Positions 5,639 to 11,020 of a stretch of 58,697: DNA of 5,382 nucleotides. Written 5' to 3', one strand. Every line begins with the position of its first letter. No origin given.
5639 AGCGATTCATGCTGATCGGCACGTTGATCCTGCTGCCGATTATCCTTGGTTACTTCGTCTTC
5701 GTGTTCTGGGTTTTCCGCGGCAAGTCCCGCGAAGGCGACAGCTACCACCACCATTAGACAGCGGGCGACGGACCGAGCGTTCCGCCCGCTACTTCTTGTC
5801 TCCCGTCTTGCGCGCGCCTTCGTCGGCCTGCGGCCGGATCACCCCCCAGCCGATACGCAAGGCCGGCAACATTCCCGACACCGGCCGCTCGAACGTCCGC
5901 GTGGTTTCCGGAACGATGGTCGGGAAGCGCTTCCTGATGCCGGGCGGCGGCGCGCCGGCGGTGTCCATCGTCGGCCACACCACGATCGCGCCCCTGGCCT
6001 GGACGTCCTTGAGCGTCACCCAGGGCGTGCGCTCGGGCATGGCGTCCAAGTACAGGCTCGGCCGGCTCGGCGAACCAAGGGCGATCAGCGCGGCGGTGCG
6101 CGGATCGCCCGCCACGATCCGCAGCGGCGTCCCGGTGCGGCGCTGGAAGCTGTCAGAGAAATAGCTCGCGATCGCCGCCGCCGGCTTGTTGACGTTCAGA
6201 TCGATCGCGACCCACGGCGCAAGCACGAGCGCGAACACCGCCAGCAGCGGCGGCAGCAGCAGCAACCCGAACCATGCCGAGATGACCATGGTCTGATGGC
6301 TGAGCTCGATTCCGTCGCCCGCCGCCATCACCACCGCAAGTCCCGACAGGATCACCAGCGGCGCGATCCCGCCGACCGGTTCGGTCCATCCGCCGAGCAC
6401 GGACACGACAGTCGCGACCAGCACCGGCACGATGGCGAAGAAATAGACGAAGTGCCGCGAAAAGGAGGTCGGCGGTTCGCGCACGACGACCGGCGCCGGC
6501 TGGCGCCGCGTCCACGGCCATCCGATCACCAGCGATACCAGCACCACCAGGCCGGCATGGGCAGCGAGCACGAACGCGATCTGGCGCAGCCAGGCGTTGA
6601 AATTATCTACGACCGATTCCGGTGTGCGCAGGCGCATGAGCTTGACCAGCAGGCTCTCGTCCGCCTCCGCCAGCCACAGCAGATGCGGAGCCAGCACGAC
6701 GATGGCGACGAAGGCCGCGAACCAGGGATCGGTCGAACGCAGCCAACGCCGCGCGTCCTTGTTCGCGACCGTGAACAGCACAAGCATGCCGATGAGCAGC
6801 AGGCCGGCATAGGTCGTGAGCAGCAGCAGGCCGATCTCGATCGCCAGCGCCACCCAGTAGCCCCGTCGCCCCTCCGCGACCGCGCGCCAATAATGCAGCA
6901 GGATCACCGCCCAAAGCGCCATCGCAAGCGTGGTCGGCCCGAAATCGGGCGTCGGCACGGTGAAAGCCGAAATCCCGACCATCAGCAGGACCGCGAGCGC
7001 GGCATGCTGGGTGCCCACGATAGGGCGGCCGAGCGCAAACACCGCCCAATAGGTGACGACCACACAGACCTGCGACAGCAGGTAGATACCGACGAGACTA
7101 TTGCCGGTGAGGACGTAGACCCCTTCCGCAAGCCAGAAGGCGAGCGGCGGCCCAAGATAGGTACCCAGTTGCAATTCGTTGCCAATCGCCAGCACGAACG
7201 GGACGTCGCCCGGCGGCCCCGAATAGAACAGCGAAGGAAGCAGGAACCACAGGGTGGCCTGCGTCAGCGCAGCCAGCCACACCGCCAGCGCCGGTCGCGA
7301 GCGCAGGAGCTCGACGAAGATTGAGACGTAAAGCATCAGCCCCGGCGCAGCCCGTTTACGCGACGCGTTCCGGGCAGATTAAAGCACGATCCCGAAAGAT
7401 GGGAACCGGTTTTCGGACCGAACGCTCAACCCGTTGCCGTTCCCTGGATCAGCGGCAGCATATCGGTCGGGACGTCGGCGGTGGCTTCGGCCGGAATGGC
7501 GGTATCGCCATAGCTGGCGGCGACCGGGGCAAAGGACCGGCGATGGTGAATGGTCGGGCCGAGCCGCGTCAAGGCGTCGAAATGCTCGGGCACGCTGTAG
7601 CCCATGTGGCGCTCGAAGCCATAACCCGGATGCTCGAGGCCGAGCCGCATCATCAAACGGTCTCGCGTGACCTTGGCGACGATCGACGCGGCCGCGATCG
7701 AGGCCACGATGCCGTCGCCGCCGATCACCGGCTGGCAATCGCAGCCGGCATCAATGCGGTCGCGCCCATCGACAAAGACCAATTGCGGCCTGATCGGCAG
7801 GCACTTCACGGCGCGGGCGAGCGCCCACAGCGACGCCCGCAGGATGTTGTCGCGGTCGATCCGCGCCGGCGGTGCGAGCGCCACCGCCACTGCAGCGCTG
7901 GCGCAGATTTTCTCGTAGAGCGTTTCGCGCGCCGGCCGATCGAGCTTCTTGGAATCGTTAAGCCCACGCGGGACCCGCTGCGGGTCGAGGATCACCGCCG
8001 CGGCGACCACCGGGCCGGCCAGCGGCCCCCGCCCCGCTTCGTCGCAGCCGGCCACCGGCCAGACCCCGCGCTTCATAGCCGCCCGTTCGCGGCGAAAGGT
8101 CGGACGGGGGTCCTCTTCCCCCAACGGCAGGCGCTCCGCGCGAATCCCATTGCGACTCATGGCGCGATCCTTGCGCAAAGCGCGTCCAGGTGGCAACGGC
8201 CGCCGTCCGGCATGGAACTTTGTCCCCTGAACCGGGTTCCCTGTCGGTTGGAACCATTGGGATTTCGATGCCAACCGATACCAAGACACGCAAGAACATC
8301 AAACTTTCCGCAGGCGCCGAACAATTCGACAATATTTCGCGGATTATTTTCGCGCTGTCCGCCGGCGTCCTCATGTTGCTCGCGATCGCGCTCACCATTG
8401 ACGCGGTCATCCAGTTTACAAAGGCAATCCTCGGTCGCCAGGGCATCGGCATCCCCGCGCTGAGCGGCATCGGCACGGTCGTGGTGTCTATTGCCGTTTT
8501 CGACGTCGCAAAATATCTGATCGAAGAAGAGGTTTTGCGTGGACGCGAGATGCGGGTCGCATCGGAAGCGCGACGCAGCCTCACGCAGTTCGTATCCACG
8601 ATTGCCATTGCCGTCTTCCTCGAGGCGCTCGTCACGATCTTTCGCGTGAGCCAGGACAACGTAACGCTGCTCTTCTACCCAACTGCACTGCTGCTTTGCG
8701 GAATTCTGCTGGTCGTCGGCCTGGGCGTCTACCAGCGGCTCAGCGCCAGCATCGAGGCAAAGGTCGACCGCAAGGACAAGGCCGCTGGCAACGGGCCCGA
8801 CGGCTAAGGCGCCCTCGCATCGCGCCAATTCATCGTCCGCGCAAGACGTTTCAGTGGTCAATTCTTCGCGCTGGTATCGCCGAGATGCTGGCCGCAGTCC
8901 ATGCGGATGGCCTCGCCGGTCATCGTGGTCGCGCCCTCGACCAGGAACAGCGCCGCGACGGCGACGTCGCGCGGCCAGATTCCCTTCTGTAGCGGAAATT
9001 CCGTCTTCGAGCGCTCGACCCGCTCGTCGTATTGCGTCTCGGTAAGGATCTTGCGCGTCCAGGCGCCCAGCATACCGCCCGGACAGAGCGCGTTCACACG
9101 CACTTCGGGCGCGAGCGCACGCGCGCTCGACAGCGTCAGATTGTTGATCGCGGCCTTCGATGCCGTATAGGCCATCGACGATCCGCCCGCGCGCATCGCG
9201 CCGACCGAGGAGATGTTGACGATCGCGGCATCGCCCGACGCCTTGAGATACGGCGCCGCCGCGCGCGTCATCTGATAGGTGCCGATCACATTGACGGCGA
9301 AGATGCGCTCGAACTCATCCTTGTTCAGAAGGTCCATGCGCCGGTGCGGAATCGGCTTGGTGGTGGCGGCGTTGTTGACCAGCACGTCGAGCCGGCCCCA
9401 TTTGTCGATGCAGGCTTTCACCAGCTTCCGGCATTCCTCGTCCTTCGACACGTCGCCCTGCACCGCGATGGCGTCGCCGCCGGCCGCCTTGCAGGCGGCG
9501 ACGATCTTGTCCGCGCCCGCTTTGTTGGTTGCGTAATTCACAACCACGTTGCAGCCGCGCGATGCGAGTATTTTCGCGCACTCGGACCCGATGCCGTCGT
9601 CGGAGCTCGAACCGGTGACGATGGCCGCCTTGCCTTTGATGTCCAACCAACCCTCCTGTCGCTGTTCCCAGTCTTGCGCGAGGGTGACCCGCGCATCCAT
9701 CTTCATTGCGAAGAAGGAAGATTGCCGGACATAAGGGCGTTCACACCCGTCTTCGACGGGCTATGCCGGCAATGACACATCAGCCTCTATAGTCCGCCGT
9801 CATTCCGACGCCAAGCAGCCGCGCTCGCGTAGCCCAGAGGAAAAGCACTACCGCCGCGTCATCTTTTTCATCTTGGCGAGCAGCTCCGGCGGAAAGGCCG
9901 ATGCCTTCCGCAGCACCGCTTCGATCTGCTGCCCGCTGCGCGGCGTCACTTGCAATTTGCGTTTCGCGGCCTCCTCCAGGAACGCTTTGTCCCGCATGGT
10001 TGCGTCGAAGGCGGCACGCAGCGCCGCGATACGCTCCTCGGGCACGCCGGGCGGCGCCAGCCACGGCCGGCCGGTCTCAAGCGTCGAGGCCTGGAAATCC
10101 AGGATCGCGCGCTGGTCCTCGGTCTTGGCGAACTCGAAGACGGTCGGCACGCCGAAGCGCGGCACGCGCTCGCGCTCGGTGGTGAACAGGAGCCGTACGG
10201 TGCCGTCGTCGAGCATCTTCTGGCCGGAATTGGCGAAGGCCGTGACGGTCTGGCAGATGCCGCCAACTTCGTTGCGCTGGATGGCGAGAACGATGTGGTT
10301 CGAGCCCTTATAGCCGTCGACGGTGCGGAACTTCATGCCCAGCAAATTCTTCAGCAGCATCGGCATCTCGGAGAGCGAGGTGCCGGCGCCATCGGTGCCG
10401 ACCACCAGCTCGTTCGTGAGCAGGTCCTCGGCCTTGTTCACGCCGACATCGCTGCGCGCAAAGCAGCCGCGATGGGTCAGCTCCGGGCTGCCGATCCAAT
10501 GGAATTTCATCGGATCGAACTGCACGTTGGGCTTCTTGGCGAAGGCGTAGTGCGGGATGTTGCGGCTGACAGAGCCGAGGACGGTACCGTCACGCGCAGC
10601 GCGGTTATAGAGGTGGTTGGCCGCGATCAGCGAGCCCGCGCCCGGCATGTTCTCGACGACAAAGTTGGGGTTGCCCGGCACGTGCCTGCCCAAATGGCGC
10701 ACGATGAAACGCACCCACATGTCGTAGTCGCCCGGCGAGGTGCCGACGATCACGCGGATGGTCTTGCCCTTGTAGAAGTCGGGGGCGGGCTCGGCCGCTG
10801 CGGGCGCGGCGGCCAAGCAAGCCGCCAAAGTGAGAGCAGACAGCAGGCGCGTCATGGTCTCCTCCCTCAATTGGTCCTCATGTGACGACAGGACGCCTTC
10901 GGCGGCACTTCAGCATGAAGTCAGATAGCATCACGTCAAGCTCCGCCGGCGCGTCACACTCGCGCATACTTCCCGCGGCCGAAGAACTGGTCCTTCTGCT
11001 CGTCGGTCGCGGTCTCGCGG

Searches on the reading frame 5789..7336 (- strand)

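Call 11: search_protein_families(library=pfam, proteins=[window:5789-7336:-], max_evalue=0.00001)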
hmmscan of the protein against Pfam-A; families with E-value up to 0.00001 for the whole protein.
window:5789-7336:- (515 aa): 1 family
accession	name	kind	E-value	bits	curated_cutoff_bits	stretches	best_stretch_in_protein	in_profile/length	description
PF13231.12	PMT_2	-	2e-24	87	26.1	1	63-221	3-160/160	Dolichyl-phosphate-mannose-protein mannosyltransferase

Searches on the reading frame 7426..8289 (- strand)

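Call 11: search_protein_families(library=pfam, proteins=[window:7426-8289:-], max_evalue=0.00001)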
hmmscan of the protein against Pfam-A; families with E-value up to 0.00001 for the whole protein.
window:7426-8289:- (287 aa): 1 family
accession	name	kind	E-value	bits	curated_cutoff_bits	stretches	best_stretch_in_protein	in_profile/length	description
PF01351.25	RNase_HII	-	8.5e-39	133.9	25.8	1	80-255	1-198/199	Ribonuclease HII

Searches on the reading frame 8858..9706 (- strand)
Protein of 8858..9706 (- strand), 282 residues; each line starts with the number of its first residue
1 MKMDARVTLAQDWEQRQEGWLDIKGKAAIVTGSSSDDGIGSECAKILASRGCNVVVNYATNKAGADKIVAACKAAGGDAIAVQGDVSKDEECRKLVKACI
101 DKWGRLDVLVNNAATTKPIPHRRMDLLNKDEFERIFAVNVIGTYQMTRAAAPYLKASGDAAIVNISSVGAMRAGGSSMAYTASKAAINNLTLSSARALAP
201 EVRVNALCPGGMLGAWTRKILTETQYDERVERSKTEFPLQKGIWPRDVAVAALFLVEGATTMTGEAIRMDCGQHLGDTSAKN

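Call 11: search_protein_families(library=pfam, proteins=[window:8858-9706:-], max_evalue=0.00001)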
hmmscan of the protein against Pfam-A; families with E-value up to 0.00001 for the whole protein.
window:8858-9706:- (282 aa): 3 families
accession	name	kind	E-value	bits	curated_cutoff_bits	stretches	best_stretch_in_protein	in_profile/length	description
PF13561.12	adh_short_C2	-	1.2e-51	176.1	27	1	32-274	1-236/236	Enoyl-(Acyl carrier protein) reductase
PF00106.31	adh_short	-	2.8e-48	164.4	26.6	1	26-220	1-190/195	short chain dehydrogenase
PF08659.16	KR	-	5.2e-09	36.7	22.6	1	29-196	4-165/180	KR domain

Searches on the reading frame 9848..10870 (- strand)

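Call 11: search_protein_families(library=pfam, proteins=[window:9848-10870:-], max_evalue=0.00001)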
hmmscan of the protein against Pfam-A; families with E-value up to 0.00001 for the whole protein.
window:9848-10870:- (340 aa): 1 family
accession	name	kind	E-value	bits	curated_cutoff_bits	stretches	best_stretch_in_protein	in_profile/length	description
PF03401.19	TctC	-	5.2e-12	46.3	27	1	70-320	17-258/274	Tripartite tricarboxylate transporter family receptor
